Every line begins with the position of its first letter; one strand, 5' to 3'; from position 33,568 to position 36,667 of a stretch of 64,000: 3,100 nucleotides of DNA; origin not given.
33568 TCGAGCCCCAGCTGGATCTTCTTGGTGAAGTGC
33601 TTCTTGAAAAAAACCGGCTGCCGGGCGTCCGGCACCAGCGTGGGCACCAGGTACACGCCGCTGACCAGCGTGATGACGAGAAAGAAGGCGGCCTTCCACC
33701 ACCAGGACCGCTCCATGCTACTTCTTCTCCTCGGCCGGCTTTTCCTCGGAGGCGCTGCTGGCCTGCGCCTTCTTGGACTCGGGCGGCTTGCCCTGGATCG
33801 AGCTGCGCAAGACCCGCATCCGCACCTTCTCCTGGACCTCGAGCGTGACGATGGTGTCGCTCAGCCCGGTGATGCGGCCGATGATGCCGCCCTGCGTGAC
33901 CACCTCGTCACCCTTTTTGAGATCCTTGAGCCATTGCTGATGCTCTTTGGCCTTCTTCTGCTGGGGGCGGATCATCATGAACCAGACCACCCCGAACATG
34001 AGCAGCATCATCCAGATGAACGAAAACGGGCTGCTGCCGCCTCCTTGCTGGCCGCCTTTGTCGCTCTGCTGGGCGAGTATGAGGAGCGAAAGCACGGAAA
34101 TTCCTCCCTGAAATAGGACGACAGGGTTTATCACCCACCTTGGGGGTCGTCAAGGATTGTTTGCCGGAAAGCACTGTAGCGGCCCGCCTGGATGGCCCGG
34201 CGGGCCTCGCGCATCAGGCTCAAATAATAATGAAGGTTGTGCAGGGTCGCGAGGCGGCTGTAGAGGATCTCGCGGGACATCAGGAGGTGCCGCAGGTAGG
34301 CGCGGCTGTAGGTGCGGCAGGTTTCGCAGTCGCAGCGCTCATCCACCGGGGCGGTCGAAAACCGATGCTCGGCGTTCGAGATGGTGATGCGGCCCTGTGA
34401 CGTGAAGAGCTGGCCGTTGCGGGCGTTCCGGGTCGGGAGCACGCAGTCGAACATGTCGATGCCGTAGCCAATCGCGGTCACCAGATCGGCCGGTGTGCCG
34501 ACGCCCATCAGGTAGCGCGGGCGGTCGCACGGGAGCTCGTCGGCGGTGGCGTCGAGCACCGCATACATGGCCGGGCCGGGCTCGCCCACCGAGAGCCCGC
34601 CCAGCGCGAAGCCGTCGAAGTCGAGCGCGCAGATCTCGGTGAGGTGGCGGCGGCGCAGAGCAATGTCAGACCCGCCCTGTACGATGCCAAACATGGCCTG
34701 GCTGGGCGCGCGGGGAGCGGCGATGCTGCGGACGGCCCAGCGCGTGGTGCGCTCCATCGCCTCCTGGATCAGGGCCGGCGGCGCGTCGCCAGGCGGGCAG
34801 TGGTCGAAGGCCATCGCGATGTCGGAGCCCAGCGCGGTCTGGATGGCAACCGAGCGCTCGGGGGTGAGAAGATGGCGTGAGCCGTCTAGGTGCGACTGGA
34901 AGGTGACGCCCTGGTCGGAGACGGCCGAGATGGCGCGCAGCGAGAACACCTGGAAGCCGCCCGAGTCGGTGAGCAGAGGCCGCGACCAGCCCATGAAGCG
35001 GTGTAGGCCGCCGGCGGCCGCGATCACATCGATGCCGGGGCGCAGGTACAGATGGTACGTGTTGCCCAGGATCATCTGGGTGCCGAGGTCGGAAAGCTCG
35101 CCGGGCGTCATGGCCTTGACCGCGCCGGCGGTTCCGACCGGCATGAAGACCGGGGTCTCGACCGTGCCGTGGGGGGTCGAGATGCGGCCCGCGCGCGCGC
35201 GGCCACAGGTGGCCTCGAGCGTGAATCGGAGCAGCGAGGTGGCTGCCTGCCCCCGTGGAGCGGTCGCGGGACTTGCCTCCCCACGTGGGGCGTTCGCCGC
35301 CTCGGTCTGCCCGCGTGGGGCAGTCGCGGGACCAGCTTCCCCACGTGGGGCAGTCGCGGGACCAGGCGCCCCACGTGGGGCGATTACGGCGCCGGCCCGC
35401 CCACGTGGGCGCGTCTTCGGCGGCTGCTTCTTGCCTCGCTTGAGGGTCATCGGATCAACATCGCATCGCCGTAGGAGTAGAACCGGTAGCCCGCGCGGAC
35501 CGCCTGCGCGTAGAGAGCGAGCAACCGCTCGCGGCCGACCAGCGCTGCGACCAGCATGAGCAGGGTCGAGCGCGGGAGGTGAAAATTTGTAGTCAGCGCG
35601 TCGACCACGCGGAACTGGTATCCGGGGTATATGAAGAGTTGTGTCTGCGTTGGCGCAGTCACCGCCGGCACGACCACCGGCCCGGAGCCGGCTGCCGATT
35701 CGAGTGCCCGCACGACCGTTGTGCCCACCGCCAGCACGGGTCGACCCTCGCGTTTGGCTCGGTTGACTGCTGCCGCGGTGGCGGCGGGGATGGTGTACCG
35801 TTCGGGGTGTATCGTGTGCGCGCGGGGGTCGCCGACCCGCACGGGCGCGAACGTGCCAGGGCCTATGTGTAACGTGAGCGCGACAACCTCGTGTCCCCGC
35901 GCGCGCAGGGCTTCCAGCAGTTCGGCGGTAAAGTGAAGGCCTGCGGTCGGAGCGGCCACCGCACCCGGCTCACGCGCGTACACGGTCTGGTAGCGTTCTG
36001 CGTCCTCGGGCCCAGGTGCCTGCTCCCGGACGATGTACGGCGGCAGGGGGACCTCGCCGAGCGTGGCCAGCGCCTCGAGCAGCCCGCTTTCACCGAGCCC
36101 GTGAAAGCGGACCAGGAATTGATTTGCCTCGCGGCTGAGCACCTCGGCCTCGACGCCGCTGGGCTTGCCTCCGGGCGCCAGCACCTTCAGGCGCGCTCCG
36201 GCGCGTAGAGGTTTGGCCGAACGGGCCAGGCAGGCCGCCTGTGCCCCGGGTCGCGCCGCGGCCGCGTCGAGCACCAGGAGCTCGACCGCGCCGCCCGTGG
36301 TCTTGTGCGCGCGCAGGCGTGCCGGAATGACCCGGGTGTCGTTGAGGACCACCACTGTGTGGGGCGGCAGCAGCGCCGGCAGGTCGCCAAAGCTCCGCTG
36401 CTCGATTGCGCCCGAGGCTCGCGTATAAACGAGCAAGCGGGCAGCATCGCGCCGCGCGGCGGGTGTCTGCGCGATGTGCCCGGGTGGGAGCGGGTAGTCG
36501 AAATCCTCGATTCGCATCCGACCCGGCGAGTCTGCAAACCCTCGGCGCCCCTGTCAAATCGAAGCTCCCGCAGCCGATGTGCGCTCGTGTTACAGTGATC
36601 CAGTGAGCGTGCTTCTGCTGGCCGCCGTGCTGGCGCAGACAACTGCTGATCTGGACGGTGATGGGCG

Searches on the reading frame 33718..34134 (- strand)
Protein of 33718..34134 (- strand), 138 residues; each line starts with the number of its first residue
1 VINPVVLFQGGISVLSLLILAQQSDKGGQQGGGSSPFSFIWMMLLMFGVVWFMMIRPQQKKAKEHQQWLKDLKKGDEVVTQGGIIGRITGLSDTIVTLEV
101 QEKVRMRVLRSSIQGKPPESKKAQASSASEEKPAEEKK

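Call 14: search_protein_families(library=pfam, proteins=[window:33718-34134:-], max_evalue=0.001)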
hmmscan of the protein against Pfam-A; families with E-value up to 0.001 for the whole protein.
window:33718-34134:- (138 aa): 3 families
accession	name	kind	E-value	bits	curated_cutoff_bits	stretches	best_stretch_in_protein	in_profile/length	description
PF02699.20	YajC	-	1.2e-29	102.4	28.2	1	39-114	3-77/78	Preprotein translocase subunit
PF13567.11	DUF4131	-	0.00046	20.4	31.6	1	10-110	12-94/165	Domain of unknown function (DUF4131)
PF15099.11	PIRT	-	0.00074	19.7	30.6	0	15-73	67-122/128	Phosphoinositide-interacting protein family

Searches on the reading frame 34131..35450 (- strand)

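Call 14: search_protein_families(library=pfam, proteins=[window:34131-35450:-], max_evalue=0.001)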
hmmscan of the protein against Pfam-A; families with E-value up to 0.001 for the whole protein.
window:34131-35450:- (439 aa): 1 family
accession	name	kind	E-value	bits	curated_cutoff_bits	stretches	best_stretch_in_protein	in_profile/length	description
PF01702.25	TGT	-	7.2e-154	512.6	26.3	1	83-433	2-352/357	Queuine tRNA-ribosyltransferase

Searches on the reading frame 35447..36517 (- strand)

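Call 14: search_protein_families(library=pfam, proteins=[window:35447-36517:-], max_evalue=0.001)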
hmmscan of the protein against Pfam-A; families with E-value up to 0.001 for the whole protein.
window:35447-36517:- (356 aa): 1 family
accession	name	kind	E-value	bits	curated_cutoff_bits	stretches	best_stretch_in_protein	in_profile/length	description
PF02547.20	Queuosine_synth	-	5.5e-123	410.6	25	1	4-355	2-322/322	Queuosine biosynthesis protein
